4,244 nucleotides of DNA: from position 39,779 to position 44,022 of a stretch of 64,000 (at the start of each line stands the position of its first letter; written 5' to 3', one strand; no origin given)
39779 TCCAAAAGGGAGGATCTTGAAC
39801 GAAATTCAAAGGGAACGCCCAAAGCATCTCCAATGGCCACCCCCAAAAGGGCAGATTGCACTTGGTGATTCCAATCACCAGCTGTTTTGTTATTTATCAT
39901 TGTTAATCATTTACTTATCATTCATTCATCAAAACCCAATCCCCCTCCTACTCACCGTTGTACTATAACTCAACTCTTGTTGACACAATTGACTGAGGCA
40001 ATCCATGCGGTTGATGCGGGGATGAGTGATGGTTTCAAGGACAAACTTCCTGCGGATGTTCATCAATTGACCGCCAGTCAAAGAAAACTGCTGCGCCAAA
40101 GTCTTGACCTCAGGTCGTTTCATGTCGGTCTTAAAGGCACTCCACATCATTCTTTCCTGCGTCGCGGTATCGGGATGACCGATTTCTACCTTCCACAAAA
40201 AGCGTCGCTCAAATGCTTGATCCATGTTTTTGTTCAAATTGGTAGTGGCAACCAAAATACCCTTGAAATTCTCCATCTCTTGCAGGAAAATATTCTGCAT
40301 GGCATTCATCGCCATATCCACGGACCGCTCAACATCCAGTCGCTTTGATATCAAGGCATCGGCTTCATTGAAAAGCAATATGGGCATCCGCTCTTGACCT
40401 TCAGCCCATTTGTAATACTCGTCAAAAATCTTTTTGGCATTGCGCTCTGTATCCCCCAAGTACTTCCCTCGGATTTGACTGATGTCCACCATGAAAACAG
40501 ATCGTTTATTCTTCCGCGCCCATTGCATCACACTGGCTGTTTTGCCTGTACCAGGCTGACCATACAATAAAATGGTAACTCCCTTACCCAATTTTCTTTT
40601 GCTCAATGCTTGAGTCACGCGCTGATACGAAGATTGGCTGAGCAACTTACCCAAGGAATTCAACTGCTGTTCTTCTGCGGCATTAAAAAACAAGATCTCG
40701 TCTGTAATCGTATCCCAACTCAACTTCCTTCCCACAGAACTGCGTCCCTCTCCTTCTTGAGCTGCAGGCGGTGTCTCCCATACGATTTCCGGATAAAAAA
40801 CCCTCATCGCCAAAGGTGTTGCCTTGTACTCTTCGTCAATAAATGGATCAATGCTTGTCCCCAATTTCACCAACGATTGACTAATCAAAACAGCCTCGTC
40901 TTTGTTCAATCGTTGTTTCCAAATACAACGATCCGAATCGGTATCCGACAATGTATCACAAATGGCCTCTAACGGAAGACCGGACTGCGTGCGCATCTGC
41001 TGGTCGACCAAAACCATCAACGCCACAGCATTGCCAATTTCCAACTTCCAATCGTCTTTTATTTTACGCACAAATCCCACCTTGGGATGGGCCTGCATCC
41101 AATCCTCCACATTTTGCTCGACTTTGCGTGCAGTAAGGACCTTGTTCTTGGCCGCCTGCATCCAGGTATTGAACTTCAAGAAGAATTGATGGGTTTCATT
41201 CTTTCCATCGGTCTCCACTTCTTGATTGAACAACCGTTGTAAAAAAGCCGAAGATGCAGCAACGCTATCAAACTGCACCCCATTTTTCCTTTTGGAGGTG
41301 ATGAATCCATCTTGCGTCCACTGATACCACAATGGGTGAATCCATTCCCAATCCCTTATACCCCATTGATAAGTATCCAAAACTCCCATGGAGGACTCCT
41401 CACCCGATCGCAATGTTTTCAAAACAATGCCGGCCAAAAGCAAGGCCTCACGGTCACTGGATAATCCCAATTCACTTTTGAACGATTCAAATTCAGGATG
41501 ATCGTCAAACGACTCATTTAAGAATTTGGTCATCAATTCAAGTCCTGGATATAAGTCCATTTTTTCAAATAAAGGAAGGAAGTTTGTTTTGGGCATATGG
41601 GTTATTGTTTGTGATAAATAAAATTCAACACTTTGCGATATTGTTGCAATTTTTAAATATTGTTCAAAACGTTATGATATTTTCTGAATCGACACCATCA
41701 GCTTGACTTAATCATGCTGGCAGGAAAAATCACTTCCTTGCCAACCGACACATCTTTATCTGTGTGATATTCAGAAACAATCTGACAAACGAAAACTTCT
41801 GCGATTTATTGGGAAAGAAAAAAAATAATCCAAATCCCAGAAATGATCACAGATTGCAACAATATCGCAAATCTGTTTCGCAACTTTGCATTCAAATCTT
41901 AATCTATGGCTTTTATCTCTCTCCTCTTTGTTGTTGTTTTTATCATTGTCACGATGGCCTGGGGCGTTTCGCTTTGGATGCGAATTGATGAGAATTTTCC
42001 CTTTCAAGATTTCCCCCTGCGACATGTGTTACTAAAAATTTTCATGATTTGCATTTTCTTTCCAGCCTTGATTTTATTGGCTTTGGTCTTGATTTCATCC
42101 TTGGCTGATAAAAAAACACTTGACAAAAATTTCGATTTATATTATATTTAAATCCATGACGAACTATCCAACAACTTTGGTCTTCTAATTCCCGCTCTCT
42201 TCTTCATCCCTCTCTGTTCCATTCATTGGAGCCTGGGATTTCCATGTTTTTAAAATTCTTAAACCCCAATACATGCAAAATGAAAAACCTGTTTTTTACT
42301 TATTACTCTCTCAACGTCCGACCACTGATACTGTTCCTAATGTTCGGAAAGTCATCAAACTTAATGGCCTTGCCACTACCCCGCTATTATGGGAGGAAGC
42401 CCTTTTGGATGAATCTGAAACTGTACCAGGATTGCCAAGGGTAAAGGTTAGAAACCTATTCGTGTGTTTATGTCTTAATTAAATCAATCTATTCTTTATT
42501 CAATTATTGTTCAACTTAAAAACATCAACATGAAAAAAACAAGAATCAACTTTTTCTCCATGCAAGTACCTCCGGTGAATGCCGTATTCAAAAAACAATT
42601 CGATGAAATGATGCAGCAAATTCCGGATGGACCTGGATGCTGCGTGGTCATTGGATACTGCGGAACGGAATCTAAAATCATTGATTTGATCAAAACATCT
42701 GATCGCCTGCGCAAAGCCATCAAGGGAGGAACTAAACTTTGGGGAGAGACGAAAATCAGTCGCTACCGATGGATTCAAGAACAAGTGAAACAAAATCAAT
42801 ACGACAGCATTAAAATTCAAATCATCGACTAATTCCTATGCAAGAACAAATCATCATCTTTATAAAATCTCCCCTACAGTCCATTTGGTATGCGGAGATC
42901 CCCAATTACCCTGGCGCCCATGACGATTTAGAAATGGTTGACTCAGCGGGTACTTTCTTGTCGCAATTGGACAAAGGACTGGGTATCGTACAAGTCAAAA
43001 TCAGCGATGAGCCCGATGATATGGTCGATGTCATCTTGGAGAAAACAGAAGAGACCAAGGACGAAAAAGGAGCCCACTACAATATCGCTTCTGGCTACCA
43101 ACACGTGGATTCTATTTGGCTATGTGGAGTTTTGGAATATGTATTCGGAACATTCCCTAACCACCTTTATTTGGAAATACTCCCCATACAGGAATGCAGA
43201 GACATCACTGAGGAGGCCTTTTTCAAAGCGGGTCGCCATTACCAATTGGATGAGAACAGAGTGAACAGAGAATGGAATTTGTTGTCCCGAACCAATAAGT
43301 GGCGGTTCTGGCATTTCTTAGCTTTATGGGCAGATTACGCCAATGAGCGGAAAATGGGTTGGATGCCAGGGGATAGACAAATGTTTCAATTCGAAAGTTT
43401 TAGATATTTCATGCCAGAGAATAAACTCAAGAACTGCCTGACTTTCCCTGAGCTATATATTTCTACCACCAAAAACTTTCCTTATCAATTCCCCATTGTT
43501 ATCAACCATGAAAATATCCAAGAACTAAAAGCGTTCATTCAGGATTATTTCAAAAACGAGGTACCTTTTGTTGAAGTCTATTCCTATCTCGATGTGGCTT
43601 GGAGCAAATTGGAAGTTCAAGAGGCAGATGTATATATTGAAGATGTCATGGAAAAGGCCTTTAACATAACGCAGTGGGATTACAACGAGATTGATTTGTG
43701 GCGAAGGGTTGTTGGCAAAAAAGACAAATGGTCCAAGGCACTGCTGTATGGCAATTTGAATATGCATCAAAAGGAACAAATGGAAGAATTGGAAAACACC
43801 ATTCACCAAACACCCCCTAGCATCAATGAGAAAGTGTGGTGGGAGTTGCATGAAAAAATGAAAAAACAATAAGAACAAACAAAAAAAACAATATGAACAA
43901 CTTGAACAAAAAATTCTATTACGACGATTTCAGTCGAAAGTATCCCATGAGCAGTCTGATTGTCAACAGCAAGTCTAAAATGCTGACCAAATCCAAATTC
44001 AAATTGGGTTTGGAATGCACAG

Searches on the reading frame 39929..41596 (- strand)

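Call 39: search_protein_families(library=pfam, proteins=[window:39929-41596:-], max_evalue=0.001)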
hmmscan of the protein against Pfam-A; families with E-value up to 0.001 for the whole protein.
window:39929-41596:- (555 aa): 3 families
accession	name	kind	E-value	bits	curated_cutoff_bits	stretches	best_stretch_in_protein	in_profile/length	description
PF00004.35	AAA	-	8.4e-21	75.2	21.2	1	342-472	1-129/131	ATPase family associated with various cellular activities (AAA)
PF13191.12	AAA_16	-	0.00019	22.4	32.6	1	325-366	10-51/167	AAA ATPase domain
PF13481.12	AAA_25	-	0.00023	21.3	27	1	329-362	23-56/195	AAA domain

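Call 52: search_protein_families(library=phrogs, proteins=[window:39929-41596:-], max_evalue=0.01)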
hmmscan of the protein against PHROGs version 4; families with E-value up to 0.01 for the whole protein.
window:39929-41596:- (555 aa): 18 families
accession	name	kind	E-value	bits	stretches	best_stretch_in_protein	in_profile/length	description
phrog_3757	-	unknown function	2.5e-34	120.3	1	325-518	112-303/367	-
phrog_10401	-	other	1.4e-28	101.1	1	333-500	457-606/667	ATPase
phrog_9172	-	unknown function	4.1e-19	69.8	1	335-522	104-297/509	-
phrog_29662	-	other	4.1e-10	40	1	338-494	348-491/548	ATP-dependent protease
phrog_7485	-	unknown function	4.3e-08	33.5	1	334-512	222-395/430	-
phrog_16448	-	other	1.3e-06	28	1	310-484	420-603/680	ATPase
phrog_168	-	DNA, RNA and nucleotide metabolism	7.8e-06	26.8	1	333-488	39-170/314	clamp loader of DNA polymerase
phrog_249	-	moron, auxiliary metabolic gene and host takeover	1.8e-05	25.3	1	323-372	114-160/380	porphyrin biosynthesis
phrog_4871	-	other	7.6e-05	22.3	1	321-487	198-367/764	ATP-dependent protease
phrog_50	-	DNA, RNA and nucleotide metabolism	0.00011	22.4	1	329-384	361-417/570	DnaC-like helicase loader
phrog_30773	-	unknown function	0.0002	20.8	1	336-484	195-343/666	-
phrog_5484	-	DNA, RNA and nucleotide metabolism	0.00057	20.5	1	337-480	26-165/239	DnaA-like replication initiation protein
phrog_8638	-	unknown function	0.00089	18.9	1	342-392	308-358/568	-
phrog_296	-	integration and excision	0.0011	18.8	1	327-374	307-351/626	DNA transposition protein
phrog_124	-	DNA, RNA and nucleotide metabolism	0.0024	18.3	0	337-365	41-66/382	Sak4-like ssDNA annealing protein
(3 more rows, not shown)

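Call 90: search_protein_families(library=padloc, proteins=[window:39929-41596:-], max_evalue=0.001)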
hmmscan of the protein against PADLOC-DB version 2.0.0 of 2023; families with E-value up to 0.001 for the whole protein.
window:39929-41596:- (555 aa): 6 families
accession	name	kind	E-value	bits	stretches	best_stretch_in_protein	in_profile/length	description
PDLC02196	IetA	-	1e-23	82.4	1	324-530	107-311/374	-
PDLC02195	IetA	-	7.4e-20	69.6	1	328-501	126-294/395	-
PDLC04232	IetA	-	5.9e-15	53.5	1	339-522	116-300/330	-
PDLC00915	TRIP13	-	3.7e-12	44.3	1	339-504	63-241/302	TRIP13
PDLC04231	IetA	-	9.9e-09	33.4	1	341-484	119-256/262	-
PDLC00914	TRIP13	-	9.3e-08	29.9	1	338-502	70-246/302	TRIP13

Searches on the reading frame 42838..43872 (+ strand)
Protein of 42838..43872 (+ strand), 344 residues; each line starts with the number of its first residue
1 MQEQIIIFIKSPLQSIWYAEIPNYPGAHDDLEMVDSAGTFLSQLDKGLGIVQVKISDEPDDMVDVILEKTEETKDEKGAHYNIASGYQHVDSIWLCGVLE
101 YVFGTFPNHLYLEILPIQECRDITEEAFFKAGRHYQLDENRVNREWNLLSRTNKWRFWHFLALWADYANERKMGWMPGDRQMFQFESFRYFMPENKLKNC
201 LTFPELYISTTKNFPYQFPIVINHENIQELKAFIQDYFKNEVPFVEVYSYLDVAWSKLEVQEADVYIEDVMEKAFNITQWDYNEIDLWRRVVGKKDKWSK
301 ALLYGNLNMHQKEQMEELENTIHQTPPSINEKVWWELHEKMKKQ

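Call 39: search_protein_families(library=pfam, proteins=[window:42838-43872:+], max_evalue=0.001)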
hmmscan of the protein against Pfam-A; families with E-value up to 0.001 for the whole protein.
window:42838-43872:+ (344 aa): 1 family
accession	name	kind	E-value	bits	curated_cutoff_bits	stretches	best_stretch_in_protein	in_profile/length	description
PF20475.3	DUF6717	-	8.9e-19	68.5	27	1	4-113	3-113/115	Family of unknown function (DUF6717)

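Call 52: search_protein_families(library=phrogs, proteins=[window:42838-43872:+], max_evalue=0.01)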
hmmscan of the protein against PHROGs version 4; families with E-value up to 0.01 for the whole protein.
window:42838-43872:+ (344 aa): 1 family
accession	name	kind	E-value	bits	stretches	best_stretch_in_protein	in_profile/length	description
phrog_24162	-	unknown function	9.2e-14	52.7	1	14-112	10-105/106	-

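Call 90: search_protein_families(library=padloc, proteins=[window:42838-43872:+], max_evalue=0.001)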
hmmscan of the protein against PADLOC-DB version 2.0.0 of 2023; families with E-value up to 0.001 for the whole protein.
window:42838-43872:+ (344 aa): 0 families
